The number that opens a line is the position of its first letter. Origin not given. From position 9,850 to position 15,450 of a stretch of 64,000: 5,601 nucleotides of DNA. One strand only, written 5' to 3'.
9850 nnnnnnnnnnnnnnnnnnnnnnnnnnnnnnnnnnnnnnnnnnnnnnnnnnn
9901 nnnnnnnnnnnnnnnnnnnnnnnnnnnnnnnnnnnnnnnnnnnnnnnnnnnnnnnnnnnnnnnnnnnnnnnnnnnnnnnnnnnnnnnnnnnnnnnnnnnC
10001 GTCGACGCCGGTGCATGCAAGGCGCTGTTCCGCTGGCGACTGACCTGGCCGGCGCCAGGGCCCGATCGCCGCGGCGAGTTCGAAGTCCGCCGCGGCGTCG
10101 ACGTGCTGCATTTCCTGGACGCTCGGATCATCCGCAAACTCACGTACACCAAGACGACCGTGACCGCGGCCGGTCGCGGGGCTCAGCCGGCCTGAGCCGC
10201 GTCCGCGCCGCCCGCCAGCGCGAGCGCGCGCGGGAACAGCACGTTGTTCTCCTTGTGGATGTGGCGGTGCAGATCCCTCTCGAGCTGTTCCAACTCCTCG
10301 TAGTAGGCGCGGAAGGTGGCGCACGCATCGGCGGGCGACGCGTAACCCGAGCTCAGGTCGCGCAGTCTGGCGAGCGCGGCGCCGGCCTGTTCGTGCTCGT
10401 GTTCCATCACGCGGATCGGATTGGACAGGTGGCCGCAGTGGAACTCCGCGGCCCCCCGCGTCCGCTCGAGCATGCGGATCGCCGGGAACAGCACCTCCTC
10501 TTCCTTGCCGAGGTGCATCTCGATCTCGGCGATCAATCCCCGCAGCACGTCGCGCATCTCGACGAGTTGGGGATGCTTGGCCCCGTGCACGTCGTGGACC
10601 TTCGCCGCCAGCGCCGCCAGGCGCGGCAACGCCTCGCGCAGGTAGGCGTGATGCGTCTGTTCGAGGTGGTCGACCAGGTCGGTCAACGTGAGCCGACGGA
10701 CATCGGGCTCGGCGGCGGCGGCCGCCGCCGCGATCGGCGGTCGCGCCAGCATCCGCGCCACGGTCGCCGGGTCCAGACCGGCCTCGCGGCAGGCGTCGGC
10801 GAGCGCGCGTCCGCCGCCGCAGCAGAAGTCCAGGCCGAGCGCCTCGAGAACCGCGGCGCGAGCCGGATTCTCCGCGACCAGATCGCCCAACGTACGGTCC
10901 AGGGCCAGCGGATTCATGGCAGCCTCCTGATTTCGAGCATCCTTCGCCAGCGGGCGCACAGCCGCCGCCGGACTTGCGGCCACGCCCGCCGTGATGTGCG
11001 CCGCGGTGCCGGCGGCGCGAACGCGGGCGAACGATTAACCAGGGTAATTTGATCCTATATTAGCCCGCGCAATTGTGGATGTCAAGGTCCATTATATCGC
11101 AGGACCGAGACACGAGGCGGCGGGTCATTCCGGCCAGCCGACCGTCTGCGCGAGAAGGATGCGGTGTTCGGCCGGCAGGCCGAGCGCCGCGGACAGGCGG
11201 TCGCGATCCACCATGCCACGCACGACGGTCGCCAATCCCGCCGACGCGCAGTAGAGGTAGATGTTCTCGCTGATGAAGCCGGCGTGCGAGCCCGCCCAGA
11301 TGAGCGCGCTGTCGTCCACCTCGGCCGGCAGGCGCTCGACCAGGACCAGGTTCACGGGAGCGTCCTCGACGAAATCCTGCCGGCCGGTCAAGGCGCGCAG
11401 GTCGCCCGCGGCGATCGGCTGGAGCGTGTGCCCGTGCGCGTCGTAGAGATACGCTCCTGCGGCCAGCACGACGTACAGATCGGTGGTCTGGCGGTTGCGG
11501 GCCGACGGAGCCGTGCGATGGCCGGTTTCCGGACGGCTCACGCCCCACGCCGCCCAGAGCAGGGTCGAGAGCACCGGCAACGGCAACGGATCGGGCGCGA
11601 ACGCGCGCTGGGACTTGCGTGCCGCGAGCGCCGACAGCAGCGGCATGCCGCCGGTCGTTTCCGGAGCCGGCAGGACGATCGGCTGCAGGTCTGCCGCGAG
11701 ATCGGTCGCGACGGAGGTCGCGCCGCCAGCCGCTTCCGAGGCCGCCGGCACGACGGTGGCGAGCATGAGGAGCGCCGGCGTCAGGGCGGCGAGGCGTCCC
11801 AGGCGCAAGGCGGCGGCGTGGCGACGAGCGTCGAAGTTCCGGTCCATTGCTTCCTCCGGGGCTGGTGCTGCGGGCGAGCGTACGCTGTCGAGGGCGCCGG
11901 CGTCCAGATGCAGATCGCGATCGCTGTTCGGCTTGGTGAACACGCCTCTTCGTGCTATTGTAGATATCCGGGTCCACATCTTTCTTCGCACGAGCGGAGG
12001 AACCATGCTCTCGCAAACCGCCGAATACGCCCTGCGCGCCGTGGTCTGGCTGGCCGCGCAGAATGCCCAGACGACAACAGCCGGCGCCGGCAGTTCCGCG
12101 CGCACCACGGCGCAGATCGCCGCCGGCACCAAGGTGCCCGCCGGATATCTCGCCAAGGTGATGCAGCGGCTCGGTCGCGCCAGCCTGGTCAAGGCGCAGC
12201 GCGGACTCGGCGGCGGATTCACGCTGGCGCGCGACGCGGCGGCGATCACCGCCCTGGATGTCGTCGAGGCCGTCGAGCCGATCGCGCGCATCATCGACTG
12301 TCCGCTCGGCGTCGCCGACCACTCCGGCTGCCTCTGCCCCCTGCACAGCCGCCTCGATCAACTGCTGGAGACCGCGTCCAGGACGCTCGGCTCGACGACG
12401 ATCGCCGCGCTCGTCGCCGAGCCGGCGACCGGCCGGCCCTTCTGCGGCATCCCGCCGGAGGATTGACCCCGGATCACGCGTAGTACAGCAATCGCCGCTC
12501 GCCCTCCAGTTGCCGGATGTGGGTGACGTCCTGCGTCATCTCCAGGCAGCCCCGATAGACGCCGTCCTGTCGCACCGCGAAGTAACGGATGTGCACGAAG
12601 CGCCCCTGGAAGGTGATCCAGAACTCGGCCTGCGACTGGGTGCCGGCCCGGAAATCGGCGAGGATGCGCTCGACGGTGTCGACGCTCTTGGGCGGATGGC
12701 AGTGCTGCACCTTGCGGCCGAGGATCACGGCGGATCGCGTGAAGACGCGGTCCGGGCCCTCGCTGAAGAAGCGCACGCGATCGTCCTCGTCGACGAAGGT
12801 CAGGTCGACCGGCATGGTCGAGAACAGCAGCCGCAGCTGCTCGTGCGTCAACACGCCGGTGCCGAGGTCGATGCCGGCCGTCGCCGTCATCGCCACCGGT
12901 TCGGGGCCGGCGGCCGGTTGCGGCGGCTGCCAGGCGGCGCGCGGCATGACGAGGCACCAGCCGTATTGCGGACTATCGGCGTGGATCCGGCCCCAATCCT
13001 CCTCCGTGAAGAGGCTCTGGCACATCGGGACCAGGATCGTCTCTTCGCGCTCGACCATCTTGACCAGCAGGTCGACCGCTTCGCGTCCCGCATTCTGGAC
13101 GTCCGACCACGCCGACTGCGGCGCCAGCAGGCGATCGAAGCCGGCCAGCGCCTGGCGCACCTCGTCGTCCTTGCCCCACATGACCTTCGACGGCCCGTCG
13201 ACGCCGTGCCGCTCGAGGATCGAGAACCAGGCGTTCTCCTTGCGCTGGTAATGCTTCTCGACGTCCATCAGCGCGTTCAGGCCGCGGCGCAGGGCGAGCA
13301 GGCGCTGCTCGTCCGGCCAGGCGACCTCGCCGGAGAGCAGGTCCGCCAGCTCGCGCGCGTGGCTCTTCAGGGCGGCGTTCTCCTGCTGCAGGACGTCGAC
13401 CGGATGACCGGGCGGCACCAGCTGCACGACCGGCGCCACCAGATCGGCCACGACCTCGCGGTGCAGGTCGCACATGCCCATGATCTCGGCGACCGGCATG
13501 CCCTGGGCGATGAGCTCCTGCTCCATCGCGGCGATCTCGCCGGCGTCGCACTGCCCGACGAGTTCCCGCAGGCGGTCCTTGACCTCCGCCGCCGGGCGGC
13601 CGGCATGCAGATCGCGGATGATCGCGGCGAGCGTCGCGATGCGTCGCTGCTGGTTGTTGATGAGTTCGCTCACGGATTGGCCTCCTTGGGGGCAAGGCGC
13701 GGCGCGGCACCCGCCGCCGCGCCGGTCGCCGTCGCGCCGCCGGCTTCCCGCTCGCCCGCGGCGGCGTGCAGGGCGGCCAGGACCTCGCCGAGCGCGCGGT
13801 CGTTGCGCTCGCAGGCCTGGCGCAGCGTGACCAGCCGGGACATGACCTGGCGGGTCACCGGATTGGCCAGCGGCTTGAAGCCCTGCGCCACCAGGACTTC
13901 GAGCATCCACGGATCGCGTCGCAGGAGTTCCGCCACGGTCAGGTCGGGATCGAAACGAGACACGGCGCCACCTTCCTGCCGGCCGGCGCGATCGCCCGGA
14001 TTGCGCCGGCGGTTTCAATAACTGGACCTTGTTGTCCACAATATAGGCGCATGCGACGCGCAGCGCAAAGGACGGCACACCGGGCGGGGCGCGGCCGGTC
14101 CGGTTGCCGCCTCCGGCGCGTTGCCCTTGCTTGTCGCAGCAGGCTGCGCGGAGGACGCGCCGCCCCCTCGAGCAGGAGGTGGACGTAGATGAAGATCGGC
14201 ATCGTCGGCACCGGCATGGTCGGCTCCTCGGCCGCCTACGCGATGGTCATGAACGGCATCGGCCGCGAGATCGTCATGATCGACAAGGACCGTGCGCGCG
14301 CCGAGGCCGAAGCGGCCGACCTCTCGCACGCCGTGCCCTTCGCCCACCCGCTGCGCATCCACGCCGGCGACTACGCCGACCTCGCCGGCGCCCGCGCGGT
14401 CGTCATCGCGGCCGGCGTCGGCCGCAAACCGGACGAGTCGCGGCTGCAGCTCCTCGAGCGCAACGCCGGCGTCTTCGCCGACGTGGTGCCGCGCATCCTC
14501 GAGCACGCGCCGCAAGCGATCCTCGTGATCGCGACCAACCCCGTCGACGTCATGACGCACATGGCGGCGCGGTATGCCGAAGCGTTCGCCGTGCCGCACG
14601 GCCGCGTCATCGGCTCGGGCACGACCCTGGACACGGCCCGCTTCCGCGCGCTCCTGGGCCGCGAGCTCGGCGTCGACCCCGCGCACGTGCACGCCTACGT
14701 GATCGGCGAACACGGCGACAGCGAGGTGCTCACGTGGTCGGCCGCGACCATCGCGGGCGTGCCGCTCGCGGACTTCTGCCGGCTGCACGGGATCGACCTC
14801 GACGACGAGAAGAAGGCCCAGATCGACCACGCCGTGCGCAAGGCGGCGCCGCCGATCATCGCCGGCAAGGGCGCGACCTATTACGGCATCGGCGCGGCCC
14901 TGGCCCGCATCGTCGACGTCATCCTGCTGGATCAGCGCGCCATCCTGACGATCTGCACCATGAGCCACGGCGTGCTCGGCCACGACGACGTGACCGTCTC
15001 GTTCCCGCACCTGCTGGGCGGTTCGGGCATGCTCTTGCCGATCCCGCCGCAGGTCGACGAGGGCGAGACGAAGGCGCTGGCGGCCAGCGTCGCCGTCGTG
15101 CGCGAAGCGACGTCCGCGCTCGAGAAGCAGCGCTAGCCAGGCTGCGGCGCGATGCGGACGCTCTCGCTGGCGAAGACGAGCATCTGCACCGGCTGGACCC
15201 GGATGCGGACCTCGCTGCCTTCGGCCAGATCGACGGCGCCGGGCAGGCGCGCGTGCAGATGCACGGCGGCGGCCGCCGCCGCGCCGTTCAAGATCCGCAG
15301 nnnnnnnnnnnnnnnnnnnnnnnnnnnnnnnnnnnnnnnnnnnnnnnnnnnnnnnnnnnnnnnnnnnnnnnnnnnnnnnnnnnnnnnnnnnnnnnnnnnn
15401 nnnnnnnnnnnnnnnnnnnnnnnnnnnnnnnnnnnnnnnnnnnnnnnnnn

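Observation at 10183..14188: Nitrosative-stress island with a thrice-repeated operator-like motif TGGACC-N6-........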

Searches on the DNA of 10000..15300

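Call 62: search_rna_families(source=window, start=10000, end=15300, threshold=evalue, max_evalue=1)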
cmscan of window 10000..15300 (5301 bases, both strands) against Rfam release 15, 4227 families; matches with E-value up to 1: 1.
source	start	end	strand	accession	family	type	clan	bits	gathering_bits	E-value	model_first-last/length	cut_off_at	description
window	12367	12443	-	RF03771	mir-341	Gene; miRNA;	-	20.9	90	0.77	1-96/96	no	mir-341 microRNA precursor family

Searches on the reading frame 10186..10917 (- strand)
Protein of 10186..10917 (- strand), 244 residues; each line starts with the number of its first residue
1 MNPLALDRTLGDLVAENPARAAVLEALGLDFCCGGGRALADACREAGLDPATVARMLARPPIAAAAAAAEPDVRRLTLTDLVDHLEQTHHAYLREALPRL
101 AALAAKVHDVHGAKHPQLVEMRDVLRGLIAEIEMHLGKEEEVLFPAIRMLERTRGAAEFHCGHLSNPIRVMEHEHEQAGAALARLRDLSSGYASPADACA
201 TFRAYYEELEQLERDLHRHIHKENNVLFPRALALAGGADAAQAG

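Call 6: search_protein_families(library=pfam, proteins=[window:10186-10917:-])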
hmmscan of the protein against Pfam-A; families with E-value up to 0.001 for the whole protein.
window:10186-10917:- (244 aa): 2 families
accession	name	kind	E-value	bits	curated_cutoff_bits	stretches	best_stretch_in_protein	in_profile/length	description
PF01814.28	Hemerythrin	-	2.1e-21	77.1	25.3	1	87-231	7-127/127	Hemerythrin HHE cation binding domain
PF04405.19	ScdA_N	-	1.2e-18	66.9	32.5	1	7-58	2-53/56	Domain of Unknown function (DUF542)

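Call 19: search_protein_families(library=ncbifam, proteins=[window:10186-10917:-], max_evalue=0.00001)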
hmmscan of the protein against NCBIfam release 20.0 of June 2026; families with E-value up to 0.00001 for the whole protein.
window:10186-10917:- (244 aa): 4 families
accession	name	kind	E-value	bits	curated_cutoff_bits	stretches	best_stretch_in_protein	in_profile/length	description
TIGR03652.1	FeS_repair_RIC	equivalog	2.3e-71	240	204.7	1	10-231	1-216/216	iron-sulfur cluster repair di-iron protein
NF008221.0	PRK10992.1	equivalog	2.4e-49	167.8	254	1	6-233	4-218/220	iron-sulfur cluster repair protein YtfE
NF009777.0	PRK13276.1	equivalog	3.2e-34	118.7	259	1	10-230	8-222/224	iron-sulfur cluster repair di-iron protein ScdA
NF041614.1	FeSrepair_DnrN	equivalog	1.4e-25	90.4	300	1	81-233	15-156/157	iron-sulfur cluster repair protein DnrN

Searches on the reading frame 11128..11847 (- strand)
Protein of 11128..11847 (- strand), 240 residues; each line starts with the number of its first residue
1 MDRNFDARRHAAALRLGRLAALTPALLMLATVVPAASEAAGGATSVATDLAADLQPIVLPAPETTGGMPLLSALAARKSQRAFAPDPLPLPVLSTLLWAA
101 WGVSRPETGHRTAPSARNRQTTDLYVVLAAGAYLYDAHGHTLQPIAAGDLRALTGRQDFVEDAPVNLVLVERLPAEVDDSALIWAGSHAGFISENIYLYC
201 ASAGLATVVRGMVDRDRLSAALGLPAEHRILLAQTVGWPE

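Call 6: search_protein_families(library=pfam, proteins=[window:11128-11847:-])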
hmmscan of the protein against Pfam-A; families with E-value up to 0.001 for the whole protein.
window:11128-11847:- (240 aa): 1 family
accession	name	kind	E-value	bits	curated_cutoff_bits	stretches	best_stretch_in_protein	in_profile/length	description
PF00881.29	Nitroreductase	-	9.3e-25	88.2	23.5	1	75-238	2-167/167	Nitroreductase family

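Call 19: search_protein_families(library=ncbifam, proteins=[window:11128-11847:-], max_evalue=0.00001)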
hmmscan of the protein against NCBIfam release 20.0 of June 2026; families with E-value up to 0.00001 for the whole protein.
window:11128-11847:- (240 aa): 2 families
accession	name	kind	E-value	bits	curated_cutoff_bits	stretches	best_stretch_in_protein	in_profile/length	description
TIGR03605.1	antibiot_sagB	domain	3.6e-12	46.1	78.4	1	92-232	4-166/173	SagB family peptide dehydrogenase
TIGR04511.1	SagB_rel_DH_2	exception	4e-08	32.7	240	1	43-232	150-362/380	putative peptide maturation dehydrogenase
